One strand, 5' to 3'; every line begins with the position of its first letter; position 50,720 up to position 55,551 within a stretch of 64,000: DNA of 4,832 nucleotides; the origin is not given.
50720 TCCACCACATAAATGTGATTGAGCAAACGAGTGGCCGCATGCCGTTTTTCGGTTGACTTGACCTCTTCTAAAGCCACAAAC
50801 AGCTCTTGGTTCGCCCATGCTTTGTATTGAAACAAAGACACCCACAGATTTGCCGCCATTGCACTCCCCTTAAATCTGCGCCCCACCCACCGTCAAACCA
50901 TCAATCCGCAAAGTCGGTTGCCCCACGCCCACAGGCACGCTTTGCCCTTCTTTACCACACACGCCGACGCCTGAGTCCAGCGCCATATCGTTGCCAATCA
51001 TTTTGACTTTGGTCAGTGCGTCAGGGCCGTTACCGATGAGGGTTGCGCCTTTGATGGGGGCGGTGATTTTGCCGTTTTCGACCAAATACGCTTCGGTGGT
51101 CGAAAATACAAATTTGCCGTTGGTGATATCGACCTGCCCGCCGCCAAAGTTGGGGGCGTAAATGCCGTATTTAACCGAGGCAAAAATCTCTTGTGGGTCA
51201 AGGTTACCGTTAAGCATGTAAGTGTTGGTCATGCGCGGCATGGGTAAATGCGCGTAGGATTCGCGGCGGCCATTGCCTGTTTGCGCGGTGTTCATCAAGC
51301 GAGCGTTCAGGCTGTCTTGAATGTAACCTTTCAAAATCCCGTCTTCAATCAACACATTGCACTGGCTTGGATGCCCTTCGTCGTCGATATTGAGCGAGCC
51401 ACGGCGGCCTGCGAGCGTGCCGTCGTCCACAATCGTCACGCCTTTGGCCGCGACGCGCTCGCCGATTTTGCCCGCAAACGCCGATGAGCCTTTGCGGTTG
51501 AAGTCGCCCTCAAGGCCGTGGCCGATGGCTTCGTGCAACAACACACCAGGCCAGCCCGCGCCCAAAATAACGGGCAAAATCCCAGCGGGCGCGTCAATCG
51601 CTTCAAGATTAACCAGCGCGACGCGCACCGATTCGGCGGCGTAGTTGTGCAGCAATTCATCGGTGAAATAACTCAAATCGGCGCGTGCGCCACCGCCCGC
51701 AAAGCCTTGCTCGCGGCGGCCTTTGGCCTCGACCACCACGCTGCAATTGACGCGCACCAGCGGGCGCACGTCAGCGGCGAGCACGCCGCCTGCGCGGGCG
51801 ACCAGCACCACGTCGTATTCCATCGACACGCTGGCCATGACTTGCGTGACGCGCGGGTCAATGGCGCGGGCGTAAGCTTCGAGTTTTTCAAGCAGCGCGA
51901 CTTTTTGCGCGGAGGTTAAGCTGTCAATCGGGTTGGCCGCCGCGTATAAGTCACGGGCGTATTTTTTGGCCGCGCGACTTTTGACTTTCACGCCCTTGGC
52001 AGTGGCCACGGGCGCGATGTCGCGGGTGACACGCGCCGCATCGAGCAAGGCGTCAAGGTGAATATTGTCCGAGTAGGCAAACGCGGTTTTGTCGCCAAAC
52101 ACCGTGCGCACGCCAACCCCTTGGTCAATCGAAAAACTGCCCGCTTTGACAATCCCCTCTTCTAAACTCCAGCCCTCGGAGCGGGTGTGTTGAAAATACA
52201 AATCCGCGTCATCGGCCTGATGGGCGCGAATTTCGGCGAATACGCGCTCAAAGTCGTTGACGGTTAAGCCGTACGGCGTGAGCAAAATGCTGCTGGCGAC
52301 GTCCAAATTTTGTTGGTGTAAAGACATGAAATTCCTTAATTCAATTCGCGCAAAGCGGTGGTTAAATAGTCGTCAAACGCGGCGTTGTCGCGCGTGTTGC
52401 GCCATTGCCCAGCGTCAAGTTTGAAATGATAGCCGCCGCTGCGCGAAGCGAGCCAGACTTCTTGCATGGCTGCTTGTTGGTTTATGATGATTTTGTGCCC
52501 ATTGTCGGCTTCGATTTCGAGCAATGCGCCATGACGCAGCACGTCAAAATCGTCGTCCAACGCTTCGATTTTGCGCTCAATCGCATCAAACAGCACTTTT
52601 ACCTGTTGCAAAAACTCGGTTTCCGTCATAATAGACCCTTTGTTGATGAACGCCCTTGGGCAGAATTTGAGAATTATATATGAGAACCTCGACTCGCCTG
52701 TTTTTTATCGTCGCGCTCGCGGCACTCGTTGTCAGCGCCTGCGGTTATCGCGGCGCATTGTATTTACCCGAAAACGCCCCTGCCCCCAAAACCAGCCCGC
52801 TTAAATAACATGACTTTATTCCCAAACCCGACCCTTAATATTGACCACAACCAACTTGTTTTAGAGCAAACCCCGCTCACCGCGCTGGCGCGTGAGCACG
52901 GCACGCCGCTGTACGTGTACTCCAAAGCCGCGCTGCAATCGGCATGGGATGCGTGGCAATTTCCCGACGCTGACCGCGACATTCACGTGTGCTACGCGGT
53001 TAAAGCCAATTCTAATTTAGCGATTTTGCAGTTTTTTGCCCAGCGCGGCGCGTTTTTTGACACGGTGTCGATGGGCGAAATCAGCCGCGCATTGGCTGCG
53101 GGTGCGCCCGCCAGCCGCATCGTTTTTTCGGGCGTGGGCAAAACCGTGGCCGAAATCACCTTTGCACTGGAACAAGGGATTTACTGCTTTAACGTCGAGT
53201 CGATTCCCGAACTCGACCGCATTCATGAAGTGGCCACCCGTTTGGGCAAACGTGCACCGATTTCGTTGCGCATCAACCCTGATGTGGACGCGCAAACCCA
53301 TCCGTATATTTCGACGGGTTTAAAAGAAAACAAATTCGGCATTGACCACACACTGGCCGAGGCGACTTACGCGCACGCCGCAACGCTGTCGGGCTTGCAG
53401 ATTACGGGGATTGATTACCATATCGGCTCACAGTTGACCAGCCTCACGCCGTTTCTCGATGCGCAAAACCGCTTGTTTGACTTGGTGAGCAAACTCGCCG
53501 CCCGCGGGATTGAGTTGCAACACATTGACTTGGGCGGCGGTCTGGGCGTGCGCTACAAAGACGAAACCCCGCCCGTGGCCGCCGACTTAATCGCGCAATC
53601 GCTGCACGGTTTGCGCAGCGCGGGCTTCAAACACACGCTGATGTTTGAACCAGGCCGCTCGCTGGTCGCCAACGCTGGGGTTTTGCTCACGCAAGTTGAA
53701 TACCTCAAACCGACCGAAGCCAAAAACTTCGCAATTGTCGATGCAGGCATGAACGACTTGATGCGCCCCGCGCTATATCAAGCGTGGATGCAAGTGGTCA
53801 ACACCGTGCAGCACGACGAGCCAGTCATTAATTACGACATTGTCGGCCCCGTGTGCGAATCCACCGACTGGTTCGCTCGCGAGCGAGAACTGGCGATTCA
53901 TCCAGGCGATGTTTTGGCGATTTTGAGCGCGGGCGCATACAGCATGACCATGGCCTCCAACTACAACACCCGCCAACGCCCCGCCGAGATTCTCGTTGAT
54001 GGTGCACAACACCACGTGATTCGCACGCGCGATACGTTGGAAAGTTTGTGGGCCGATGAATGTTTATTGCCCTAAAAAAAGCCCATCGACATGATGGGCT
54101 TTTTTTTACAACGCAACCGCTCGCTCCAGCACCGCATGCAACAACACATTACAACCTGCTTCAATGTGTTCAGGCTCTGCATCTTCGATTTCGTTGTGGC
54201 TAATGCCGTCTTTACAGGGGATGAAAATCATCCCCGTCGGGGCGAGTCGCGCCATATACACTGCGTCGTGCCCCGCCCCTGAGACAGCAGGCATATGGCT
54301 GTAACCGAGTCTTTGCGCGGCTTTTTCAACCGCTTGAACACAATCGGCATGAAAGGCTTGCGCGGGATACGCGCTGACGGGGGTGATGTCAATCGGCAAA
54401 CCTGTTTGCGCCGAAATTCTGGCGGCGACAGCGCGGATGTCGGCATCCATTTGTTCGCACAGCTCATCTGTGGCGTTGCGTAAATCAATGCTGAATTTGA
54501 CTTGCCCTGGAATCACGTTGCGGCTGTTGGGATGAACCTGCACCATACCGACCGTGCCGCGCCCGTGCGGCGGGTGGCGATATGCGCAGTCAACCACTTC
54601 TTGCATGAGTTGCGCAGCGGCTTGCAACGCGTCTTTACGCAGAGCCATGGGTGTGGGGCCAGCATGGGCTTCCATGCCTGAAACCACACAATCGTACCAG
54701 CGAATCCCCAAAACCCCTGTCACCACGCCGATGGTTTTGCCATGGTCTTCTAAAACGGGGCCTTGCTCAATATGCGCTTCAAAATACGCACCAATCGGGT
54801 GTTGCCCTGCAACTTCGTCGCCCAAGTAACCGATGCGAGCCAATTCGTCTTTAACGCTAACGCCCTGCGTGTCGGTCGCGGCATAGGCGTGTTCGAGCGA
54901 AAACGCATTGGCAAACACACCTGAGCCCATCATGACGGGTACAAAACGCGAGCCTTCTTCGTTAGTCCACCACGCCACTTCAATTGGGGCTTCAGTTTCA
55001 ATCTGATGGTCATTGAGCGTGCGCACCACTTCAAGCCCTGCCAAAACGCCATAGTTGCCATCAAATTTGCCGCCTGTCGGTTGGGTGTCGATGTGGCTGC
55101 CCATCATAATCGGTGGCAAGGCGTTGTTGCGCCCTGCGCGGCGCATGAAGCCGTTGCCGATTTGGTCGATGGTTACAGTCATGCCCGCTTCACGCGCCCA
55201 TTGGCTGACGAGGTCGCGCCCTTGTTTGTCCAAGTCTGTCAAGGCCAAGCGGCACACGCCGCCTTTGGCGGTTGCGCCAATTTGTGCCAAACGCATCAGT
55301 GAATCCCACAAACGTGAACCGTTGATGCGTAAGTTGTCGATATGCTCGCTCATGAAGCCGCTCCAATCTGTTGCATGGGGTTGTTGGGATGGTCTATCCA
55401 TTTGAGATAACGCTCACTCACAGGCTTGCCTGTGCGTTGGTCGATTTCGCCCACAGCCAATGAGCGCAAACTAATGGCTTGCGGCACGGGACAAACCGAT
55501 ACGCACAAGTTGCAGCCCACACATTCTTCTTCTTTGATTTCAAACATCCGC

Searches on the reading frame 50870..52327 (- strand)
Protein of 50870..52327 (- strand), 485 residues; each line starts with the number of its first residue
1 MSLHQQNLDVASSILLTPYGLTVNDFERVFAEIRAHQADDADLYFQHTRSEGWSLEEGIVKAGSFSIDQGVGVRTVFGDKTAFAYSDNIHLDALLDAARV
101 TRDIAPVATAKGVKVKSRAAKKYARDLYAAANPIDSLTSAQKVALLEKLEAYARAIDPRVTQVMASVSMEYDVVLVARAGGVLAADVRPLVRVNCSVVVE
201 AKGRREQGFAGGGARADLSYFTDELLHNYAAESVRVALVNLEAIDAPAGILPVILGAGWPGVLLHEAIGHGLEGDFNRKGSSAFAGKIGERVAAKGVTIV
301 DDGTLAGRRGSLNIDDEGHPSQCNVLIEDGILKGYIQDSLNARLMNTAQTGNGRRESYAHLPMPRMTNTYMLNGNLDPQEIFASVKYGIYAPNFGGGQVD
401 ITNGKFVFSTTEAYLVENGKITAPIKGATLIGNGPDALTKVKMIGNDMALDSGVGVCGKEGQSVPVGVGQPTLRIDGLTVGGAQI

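Call 28: find_related_loci(query=window:50870-52327:-, collection=genome_contigs, flank=10000)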
Query window:50870-52327:- (485 aa) in genome_contigs; peptide patterns used: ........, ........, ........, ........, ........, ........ (x = any residue, [..] = any of these).
600 stretches matched a pattern (row limit reached: there are more); 595 encode a relative of the query (tblastn E <= 1e-3); the best 80 are kept; 80 distinct loci.
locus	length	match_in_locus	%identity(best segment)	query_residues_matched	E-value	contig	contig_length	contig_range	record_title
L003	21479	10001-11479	80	1-485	0e+0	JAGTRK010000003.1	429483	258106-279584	MAG: Burkholderiaceae bacterium isolate CTSoil_112 scaffold_9, whole genome shotgun sequence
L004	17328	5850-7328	79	1-485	0e+0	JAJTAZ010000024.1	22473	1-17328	MAG: Burkholderiales bacterium isolate MH_R1_2_6_11 k141_21679, whole genome shotgun sequence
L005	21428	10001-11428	72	6-482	0e+0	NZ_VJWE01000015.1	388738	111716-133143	Acidovorax delafieldii strain DSM 64 Ga0064100_105, whole genome shotgun sequence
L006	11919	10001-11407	71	11-482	0e+0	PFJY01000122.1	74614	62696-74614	MAG: Hydrogenophilales bacterium CG_4_10_14_3_um_filter_58_23 CG_4_10_14_3_um_filter_scaffold_69_c, whole genome shotgun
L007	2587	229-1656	70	6-482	0e+0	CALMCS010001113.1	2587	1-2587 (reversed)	MAG TPA_asm: uncultured Comamonadaceae bacterium isolate ERR3519528_bin.53_CONCOCT_v1.1_MAG genome assembly, contig: ERZ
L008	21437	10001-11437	67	5-482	0e+0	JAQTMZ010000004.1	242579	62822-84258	MAG: Gallionella sp. isolate STA_52 NODE_94_length_242579_cov_109.605027_Sandtown_A, whole genome shotgun sequence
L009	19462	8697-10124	72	6-482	0e+0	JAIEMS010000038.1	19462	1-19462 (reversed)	MAG: Burkholderiaceae bacterium isolate co.spades.CONCOCT.2.5kb_117 c_000000000083, whole genome shotgun sequence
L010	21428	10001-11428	72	6-482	0e+0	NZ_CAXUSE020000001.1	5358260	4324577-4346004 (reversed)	Acidovorax sp. LjRoot129 LJR129c1, whole genome shotgun sequence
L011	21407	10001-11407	69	11-482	0e+0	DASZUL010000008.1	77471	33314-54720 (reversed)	MAG TPA_asm: Nitrosospira sp. isolate SMAG_U6104 k141_762061, whole genome shotgun sequence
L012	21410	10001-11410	68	10-482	0e+0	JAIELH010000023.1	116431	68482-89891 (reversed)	MAG: Gallionellaceae bacterium isolate co.spades.CONCOCT.1kb_039 c_000000000030, whole genome shotgun sequence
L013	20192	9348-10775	70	6-482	0e+0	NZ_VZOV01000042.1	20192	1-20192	Cupriavidus gilardii strain CCUG 38401 contig_0000042, whole genome shotgun sequence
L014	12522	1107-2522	69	8-482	0e+0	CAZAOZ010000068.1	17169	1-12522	MAG TPA_asm: uncultured Bordetella sp. isolate ERP113451_co7_129 genome assembly, contig: NODE_2448_length_17169_cov_24.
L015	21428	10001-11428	70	6-482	0e+0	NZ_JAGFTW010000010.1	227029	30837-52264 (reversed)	Cupriavidus gilardii strain Marseille CSURQ4897 contig00005, whole genome shotgun sequence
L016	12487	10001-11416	70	8-482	0e+0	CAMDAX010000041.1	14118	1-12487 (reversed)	MAG: Nitrosovibrio sp. Nv4 isolate MsH-01oct19-150 genome assembly, contig: MsH-01oct19-C8924, whole genome shotgun sequ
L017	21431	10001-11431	69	5-482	0e+0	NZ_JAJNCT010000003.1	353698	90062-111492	Comamonas koreensis strain KCTC 12005 platanus_K_17_124_3, whole genome shotgun sequence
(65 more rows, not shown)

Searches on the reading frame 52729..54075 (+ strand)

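Call 7: search_protein_families(library=pfam, proteins=[window:52729-54075:+], max_evalue=0.00001)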
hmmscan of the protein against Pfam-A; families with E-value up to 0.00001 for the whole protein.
window:52729-54075:+ (448 aa): 2 families
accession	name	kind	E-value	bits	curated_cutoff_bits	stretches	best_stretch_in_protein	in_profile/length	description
PF02784.22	Orn_Arg_deC_N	-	1.4e-65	221.6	23.4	1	75-314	10-247/247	Pyridoxal-dependent decarboxylase, pyridoxal binding domain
PF00278.28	Orn_DAP_Arg_deC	-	4.5e-27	94.6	23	1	62-402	2-95/95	Pyridoxal-dependent decarboxylase, C-terminal sheet domain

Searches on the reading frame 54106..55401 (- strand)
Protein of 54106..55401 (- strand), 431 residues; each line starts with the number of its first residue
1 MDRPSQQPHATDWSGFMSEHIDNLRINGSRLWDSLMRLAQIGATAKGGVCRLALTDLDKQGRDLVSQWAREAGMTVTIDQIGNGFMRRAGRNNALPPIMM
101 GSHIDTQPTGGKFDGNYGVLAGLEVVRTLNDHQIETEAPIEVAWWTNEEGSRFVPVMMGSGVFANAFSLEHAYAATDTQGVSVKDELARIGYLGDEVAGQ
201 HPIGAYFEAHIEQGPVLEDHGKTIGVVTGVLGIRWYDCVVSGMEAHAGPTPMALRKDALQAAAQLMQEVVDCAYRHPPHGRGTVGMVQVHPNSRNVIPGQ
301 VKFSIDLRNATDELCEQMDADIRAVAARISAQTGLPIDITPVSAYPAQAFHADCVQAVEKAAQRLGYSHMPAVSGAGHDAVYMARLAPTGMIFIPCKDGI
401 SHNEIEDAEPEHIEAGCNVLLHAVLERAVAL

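Call 57: search_protein_families(library=pfam, proteins=[window:54106-55401:-], max_evalue=0.00001)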
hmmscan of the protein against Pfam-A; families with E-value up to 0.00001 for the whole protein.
window:54106-55401:- (431 aa): 3 families
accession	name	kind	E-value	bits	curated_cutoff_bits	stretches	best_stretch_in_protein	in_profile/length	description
PF01546.33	Peptidase_M20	-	5.8e-30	105.2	24.6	1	100-425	2-205/206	Peptidase family M20/M25/M40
PF07687.19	M20_dimer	-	2.7e-06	27.7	21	1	230-328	3-101/107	Peptidase dimerisation domain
PF04389.22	Peptidase_M28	-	8.7e-06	26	21.3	0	96-165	13-78/193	Peptidase family M28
